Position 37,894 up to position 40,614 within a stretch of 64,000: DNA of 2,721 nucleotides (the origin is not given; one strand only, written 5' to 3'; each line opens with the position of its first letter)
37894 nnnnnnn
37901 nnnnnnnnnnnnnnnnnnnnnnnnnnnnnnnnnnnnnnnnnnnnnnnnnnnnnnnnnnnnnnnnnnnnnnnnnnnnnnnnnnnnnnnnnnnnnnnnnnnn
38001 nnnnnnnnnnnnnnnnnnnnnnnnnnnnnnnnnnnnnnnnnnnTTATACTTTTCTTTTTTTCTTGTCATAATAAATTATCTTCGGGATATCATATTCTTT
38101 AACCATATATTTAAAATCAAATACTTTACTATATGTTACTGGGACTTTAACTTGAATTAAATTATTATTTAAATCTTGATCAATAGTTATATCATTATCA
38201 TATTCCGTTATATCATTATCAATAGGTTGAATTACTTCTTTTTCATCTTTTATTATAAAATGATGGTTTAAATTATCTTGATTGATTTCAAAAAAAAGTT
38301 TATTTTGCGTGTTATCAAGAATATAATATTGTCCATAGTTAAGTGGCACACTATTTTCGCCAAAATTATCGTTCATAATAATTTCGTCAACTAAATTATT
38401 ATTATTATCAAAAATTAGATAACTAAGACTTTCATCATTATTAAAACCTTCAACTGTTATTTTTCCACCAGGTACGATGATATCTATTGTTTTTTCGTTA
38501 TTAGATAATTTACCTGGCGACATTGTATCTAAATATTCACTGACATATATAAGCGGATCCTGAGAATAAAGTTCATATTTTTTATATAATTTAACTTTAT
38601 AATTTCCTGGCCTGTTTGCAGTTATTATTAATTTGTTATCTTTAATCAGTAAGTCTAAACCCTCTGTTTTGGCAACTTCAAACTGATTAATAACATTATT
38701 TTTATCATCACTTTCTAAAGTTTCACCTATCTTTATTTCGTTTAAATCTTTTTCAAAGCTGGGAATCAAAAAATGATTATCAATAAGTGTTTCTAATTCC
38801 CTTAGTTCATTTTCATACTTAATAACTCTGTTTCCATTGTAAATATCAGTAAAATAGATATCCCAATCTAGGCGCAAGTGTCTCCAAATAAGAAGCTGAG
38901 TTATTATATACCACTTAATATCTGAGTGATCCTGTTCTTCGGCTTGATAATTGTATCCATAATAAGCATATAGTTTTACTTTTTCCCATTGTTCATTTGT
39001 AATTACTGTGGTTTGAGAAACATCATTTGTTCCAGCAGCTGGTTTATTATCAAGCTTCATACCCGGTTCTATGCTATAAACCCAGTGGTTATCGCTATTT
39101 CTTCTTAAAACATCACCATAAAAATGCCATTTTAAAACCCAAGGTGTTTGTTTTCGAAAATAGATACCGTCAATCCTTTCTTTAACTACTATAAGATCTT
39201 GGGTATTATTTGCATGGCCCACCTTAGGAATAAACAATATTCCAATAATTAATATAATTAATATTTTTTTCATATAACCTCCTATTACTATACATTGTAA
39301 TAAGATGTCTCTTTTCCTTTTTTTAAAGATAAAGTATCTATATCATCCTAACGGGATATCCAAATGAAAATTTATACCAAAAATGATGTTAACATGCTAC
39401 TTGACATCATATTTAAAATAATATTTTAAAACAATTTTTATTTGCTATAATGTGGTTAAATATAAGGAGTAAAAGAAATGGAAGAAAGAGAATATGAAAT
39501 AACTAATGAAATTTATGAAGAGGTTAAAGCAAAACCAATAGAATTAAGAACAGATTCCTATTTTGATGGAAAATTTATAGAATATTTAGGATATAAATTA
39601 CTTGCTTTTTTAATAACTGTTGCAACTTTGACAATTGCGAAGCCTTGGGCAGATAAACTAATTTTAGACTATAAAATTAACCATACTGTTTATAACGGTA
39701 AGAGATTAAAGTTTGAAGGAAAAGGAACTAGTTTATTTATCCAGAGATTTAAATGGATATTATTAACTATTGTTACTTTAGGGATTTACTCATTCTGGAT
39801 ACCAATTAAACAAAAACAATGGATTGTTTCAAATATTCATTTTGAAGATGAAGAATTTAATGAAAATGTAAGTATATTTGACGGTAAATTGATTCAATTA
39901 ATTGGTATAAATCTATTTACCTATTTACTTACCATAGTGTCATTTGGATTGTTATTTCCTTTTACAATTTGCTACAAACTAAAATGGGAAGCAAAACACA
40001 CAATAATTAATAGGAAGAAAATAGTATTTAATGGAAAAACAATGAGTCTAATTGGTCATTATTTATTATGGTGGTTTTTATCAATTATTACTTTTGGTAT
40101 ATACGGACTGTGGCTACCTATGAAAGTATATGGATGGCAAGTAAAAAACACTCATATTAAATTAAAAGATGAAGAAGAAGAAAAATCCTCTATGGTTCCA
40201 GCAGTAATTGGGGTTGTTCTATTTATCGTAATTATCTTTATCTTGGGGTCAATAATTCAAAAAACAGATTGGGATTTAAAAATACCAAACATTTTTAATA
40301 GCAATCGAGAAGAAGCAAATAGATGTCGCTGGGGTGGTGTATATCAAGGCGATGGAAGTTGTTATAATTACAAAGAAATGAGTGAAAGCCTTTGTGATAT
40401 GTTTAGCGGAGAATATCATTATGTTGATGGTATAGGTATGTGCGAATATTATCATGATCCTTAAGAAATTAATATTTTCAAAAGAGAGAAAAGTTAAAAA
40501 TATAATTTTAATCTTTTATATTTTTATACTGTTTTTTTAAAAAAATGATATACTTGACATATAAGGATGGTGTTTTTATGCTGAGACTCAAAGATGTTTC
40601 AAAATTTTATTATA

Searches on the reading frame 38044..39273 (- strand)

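Call 24: search_protein_families(library=pfam, proteins=[window:38044-39273:-])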
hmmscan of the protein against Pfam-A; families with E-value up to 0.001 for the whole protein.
window:38044-39273:- (409 aa): 1 family
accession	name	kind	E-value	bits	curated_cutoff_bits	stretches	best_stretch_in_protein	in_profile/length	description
PF08341.16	TED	-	1e-05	26.3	22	1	65-142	2-70/102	Thioester domain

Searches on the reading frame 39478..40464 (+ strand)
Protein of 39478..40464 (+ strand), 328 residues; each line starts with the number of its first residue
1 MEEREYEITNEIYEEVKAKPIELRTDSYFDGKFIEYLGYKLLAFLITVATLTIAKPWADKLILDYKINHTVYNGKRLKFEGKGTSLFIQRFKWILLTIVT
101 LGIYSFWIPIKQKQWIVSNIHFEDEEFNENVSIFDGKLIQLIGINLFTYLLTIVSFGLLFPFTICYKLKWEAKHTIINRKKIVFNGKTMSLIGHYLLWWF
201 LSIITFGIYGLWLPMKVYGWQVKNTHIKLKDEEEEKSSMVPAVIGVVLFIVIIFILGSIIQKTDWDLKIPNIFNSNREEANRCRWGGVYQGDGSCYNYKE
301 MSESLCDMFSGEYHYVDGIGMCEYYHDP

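Call 24: search_protein_families(library=pfam, proteins=[window:39478-40464:+])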
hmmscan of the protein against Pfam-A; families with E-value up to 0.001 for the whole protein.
window:39478-40464:+ (328 aa): 3 families
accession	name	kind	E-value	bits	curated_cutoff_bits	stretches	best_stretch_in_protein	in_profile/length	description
PF05987.18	DUF898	-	6.1e-20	72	28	2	76-257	3-194/336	Bacterial protein of unknown function (DUF898)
PF20403.5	DUF6693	-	4.9e-11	43.2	31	2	83-163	8-89/104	Family of unknown function (DUF6693)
PF14018.11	DUF4234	-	6.5e-05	23.4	25.3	0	92-108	5-21/70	Domain of unknown function (DUF4234)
